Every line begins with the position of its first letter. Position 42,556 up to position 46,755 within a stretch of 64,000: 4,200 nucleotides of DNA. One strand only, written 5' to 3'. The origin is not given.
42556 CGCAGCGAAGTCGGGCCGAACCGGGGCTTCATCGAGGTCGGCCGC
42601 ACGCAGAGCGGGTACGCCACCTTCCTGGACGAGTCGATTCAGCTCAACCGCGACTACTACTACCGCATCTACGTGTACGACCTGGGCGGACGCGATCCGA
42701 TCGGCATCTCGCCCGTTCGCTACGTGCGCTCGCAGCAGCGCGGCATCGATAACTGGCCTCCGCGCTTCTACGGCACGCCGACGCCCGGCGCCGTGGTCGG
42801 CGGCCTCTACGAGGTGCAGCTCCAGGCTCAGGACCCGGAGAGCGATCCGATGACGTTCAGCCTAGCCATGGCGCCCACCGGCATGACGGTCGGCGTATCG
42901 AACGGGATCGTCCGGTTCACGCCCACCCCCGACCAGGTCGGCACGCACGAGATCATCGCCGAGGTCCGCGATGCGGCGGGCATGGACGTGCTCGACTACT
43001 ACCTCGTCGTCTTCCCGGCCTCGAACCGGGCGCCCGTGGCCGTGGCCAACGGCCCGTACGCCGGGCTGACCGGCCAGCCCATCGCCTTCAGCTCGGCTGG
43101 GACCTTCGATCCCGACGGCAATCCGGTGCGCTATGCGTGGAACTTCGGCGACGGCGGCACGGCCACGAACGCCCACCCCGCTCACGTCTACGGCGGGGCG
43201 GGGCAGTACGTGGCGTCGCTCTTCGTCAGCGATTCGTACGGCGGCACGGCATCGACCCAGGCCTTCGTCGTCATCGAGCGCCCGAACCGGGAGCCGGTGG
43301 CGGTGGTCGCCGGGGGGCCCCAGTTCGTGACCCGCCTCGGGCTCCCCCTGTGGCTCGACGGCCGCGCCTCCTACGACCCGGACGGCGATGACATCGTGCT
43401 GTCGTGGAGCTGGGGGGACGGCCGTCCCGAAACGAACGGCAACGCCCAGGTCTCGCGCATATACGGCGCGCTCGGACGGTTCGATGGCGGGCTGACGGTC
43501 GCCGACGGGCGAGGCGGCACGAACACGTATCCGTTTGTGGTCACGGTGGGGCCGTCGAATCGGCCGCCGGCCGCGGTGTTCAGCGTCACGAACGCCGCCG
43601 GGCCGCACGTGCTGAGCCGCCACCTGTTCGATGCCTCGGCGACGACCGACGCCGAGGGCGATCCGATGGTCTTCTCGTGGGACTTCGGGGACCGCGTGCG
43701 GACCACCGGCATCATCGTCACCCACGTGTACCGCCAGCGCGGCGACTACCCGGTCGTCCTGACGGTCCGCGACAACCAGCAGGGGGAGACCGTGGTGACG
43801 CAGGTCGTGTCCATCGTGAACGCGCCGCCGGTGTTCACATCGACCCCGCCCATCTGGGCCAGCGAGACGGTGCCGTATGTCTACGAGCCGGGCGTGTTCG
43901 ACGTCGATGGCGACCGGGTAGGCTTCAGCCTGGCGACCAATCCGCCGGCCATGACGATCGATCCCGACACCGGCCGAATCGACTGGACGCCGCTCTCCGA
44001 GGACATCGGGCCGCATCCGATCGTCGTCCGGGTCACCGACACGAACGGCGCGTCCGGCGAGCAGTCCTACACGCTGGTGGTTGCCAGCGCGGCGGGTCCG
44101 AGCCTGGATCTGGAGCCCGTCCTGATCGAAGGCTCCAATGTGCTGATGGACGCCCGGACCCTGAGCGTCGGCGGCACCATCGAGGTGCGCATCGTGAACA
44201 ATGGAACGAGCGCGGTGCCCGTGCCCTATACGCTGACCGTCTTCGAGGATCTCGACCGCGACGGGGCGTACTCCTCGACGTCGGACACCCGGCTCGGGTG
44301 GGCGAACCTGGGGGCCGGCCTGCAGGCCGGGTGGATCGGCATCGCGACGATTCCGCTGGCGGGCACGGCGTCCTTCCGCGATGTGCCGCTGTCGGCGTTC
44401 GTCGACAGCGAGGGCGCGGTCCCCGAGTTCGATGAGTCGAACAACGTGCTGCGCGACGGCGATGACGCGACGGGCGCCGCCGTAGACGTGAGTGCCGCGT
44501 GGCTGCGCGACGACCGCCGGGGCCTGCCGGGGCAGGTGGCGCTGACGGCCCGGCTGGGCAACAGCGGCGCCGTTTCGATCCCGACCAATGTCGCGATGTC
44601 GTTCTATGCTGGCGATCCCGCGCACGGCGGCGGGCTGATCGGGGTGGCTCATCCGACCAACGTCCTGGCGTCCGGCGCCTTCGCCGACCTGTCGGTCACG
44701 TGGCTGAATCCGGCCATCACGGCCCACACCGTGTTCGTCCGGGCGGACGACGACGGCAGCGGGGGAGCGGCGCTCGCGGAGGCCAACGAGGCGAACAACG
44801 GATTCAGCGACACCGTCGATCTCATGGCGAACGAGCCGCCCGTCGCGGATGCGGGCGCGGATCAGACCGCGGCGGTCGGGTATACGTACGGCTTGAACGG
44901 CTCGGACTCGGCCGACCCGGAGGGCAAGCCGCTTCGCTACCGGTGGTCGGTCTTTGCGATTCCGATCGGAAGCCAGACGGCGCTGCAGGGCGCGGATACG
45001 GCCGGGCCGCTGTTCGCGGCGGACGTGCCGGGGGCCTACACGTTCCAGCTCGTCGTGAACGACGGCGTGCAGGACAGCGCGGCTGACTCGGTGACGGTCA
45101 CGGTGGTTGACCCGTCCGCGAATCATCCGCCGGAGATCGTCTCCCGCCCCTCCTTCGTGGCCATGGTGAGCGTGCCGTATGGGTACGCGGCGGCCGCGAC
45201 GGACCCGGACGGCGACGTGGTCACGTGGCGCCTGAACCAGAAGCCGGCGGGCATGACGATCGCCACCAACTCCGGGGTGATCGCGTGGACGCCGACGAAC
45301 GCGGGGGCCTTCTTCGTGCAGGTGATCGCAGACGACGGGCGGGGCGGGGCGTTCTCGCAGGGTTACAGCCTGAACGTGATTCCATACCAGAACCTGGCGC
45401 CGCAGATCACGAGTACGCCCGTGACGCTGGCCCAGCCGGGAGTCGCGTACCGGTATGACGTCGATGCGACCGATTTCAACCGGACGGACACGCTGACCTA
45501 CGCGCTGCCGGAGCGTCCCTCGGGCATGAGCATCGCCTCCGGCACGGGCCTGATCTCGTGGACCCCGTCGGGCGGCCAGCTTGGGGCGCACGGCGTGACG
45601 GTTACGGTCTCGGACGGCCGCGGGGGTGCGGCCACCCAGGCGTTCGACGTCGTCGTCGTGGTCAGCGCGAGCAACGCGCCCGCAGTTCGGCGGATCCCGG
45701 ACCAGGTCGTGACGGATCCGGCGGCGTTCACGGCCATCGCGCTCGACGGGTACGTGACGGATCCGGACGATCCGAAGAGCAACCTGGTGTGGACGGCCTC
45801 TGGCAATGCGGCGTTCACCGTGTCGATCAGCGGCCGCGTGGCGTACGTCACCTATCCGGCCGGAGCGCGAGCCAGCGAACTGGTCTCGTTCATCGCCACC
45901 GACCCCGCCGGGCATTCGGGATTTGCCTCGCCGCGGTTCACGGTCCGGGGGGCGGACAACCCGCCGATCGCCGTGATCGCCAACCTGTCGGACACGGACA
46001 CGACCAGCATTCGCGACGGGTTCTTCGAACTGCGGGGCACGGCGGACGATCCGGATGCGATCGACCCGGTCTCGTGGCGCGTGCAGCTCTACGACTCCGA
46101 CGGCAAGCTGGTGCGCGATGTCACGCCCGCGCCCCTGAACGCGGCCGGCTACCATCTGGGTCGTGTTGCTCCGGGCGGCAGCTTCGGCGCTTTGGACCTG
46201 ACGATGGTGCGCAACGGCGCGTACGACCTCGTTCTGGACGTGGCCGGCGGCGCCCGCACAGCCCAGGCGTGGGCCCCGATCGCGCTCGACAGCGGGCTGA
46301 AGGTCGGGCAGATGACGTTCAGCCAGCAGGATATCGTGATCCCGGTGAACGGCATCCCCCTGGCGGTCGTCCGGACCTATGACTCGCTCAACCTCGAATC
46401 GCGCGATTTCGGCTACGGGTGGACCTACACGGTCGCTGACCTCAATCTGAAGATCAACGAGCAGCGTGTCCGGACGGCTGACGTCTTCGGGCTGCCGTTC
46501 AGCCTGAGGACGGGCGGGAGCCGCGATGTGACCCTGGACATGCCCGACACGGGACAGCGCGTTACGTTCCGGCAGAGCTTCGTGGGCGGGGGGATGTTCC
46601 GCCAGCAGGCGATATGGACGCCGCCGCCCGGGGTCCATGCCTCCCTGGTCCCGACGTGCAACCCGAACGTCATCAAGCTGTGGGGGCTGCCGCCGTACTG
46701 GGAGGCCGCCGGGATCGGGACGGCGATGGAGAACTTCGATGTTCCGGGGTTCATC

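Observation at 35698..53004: Sec-type giant adhesin-Rhs fusion locus with no T6SS, two-partner-secretion or immunity components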

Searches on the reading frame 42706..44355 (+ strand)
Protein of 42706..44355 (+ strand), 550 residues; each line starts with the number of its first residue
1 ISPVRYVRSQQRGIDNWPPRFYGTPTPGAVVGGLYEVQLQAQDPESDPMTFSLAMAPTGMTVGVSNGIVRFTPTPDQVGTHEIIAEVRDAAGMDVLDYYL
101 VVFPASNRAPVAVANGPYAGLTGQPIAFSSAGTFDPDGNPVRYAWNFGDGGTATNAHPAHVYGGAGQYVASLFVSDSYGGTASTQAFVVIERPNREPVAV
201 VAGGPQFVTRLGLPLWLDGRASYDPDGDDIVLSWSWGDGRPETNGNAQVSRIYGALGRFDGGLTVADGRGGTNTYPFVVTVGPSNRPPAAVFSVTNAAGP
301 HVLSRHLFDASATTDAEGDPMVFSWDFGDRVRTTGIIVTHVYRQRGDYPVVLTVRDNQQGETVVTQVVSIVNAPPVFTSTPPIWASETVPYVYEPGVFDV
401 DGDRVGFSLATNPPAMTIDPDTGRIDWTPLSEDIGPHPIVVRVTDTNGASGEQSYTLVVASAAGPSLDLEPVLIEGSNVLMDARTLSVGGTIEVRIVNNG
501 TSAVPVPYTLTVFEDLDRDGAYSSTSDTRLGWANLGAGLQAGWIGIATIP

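Call 15: search_protein_families(library=pfam, proteins=[window:42706-44355:+], max_evalue=1)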
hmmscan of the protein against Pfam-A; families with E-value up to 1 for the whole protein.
window:42706-44355:+ (550 aa): 12 families
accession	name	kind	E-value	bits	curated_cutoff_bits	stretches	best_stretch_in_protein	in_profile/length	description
PF18911.6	PKD_4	-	2e-50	169.2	27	3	107-188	1-82/85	PKD domain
PF00801.26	PKD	-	7.2e-30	103.3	23.5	3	118-185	9-76/80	PKD domain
PF17963.7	Big_9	-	3.2e-14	54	23.6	3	37-92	21-79/89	Bacterial Ig domain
PF05345.18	He_PIG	-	4.4e-12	46.7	24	2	374-460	1-96/96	Putative Ig domain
PF21027.3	Sde0182_C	-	8.4e-08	33.1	27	1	216-235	3-22/83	Cellulose-binding protein Sde0182, C-terminal domain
PF19076.6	CshA_repeat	-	7e-05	23.9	27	1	374-459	22-103/103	Surface adhesin CshA repetitive domain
PF24908.1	Ig_SIBA-E_2nd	-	0.00015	22.3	27.8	1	41-95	22-80/117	Integrin beta-like protein A-E, second Ig-like domain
PF17892.7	Cadherin_5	-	0.00016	21.9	26.5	2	40-93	32-87/98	Cadherin-like domain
PF02010.21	REJ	-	0.0012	18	25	1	166-229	53-116/452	REJ domain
PF19077.6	Big_13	-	0.015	16.2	27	0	61-92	56-88/102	Bacterial Ig-like domain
PF07277.16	SapC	-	0.099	12.7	28.9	1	324-423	16-108/220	SapC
PF00028.23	Cadherin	-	0.17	12.7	28.8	0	414-459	42-89/93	Cadherin domain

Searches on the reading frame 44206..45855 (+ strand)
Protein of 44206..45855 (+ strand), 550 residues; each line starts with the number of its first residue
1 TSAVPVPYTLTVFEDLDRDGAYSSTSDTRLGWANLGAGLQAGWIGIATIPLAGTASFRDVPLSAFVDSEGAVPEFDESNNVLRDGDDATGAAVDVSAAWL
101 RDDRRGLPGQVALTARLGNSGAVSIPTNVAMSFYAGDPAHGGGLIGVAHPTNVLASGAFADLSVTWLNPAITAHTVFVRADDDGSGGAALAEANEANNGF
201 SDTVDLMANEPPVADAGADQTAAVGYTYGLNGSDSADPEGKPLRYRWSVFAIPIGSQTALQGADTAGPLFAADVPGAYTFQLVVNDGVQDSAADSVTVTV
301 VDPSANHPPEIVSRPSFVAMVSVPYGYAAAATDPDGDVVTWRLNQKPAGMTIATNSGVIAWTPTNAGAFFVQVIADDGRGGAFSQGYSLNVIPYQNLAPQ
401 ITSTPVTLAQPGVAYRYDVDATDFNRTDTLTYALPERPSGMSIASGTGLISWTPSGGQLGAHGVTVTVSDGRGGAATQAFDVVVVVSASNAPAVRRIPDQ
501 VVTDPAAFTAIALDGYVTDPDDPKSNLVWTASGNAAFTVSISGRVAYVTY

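Call 15: search_protein_families(library=pfam, proteins=[window:44206-45855:+], max_evalue=1)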
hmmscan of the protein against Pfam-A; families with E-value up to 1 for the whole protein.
window:44206-45855:+ (550 aa): 10 families
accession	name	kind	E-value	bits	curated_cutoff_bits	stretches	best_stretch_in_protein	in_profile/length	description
PF05345.18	He_PIG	-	1.5e-25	89.9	24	2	399-484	2-95/96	Putative Ig domain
PF17963.7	Big_9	-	1.3e-15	58.5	23.6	3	397-482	2-88/89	Bacterial Ig domain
PF22352.2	K319L-like_PKD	-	3.4e-14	53.1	27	1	216-300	1-84/84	K319L-like, PKD domain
PF18911.6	PKD_4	-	7e-10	39.3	27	1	209-300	1-85/85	PKD domain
PF24908.1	Ig_SIBA-E_2nd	-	2.1e-08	34.7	27.8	2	344-380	41-77/117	Integrin beta-like protein A-E, second Ig-like domain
PF07705.17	CARDB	-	1e-06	29.3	22.7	2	111-201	21-100/101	CARDB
PF17892.7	Cadherin_5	-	1.5e-05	25.1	26.5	1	421-483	33-96/98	Cadherin-like domain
PF00801.26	PKD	-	5.1e-05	23.6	23.5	0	220-299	9-79/80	PKD domain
PF06832.18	BiPBP_C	-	0.0034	17.7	26.8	1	335-379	43-84/90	Penicillin-Binding Protein C-terminus Family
PF21027.3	Sde0182_C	-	0.072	14.1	27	0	230-252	4-26/83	Cellulose-binding protein Sde0182, C-terminal domain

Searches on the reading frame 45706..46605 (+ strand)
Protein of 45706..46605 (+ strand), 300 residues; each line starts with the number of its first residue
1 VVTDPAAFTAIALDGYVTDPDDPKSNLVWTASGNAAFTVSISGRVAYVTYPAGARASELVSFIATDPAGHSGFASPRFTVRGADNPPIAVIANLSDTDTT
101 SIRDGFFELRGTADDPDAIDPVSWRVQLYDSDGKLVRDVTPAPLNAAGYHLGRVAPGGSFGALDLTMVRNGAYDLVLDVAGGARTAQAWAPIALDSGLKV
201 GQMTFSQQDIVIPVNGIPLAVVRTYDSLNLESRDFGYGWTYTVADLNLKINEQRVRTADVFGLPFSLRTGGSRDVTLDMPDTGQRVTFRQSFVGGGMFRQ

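Call 15: search_protein_families(library=pfam, proteins=[window:45706-46605:+], max_evalue=1)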
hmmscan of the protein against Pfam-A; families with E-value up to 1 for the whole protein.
window:45706-46605:+ (300 aa): 2 families
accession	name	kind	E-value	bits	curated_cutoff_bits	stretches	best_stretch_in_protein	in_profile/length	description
PF20148.4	DUF6531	-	9.4e-07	29.5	24.1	1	200-253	8-59/74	Domain of unknown function (DUF6531)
PF05448.18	AXE1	-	0.27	10.4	21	0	12-53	88-122/321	Acetyl xylan esterase (AXE1)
